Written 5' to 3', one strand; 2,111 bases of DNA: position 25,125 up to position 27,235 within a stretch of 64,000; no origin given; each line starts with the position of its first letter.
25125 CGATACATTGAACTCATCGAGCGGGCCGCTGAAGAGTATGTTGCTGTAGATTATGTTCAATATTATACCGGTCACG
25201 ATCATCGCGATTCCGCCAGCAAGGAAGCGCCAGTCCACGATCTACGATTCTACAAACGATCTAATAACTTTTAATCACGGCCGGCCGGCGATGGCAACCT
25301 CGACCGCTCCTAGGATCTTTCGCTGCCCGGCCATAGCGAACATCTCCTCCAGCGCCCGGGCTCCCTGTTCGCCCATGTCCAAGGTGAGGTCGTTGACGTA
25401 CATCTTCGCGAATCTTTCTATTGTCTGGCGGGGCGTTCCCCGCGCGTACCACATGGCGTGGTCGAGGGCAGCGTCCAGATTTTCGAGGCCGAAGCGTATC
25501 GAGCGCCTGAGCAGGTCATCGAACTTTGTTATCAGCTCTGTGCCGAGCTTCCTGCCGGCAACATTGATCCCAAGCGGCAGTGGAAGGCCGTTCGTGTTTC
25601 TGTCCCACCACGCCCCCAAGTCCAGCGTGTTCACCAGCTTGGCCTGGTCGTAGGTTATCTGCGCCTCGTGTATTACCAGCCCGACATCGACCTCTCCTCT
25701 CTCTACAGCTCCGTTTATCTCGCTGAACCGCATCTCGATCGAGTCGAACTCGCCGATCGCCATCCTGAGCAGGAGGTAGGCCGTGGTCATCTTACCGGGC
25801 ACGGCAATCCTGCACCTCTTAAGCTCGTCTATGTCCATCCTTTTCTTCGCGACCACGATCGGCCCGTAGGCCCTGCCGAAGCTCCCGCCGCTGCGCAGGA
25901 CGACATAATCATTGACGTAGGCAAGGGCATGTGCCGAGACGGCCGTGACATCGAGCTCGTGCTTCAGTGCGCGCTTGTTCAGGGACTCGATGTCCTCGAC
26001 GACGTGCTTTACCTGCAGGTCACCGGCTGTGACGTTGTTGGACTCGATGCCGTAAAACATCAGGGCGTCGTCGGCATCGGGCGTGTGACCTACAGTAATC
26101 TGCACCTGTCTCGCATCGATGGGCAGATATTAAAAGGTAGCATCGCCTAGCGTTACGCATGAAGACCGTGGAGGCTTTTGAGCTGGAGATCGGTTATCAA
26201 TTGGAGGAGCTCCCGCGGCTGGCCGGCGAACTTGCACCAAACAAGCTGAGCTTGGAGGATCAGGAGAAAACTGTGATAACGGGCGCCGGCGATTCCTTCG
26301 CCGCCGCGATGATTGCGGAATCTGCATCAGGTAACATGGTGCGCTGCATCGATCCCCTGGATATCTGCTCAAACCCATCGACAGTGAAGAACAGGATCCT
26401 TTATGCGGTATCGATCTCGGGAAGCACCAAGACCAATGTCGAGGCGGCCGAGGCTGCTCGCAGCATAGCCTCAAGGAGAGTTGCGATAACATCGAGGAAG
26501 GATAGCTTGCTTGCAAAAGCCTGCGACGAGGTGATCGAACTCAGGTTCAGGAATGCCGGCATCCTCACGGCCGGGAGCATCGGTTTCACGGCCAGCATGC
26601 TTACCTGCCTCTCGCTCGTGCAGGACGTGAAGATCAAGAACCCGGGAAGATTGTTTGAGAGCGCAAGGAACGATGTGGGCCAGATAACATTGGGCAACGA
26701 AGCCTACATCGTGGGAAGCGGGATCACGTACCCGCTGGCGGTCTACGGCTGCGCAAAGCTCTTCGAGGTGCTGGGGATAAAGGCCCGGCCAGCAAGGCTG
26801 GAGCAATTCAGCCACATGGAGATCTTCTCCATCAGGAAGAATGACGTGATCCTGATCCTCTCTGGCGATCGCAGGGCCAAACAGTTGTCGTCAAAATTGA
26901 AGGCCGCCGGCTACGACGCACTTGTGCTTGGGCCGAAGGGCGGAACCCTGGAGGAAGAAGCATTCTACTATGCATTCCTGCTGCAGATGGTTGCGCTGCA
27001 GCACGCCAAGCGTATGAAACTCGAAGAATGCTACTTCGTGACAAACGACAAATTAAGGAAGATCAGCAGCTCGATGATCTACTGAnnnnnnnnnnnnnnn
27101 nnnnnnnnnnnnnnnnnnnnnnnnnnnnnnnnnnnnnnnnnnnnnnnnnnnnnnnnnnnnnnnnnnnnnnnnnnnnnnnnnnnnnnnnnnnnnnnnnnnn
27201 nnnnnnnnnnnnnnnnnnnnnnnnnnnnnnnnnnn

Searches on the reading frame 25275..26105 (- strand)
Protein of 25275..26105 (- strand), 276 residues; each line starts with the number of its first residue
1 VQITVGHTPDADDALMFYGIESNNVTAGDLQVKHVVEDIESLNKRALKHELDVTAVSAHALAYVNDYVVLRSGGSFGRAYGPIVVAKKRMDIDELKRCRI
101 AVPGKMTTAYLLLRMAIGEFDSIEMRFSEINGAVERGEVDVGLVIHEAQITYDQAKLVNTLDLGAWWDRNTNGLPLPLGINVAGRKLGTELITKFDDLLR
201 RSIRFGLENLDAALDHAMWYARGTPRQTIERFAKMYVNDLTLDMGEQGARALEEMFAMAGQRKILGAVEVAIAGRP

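Call 66: search_protein_families(library=pfam, proteins=[window:25275-26105:-], max_evalue=0.001)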
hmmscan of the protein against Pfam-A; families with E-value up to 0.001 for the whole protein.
window:25275-26105:- (276 aa): 1 family
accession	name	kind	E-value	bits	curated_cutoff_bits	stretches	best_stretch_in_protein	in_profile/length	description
PF02621.19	VitK2_biosynth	-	1.1e-71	241.7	26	1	3-259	1-250/252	Menaquinone biosynthesis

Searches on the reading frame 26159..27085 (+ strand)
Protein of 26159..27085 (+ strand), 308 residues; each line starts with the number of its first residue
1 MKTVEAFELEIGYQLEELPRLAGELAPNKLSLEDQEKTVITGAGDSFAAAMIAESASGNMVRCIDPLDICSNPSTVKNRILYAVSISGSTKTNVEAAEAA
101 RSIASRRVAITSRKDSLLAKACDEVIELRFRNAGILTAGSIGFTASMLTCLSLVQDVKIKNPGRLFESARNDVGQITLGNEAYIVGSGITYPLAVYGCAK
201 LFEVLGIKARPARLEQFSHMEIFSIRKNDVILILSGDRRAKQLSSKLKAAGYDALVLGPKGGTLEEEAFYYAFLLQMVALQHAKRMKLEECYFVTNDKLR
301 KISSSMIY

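Call 66: search_protein_families(library=pfam, proteins=[window:26159-27085:+], max_evalue=0.001)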
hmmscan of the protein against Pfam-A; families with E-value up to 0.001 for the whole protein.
window:26159-27085:+ (308 aa): 1 family
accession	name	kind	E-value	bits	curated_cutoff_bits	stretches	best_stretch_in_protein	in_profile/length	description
PF01380.27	SIS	-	2e-11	44.2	25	2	34-150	4-125/131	SIS domain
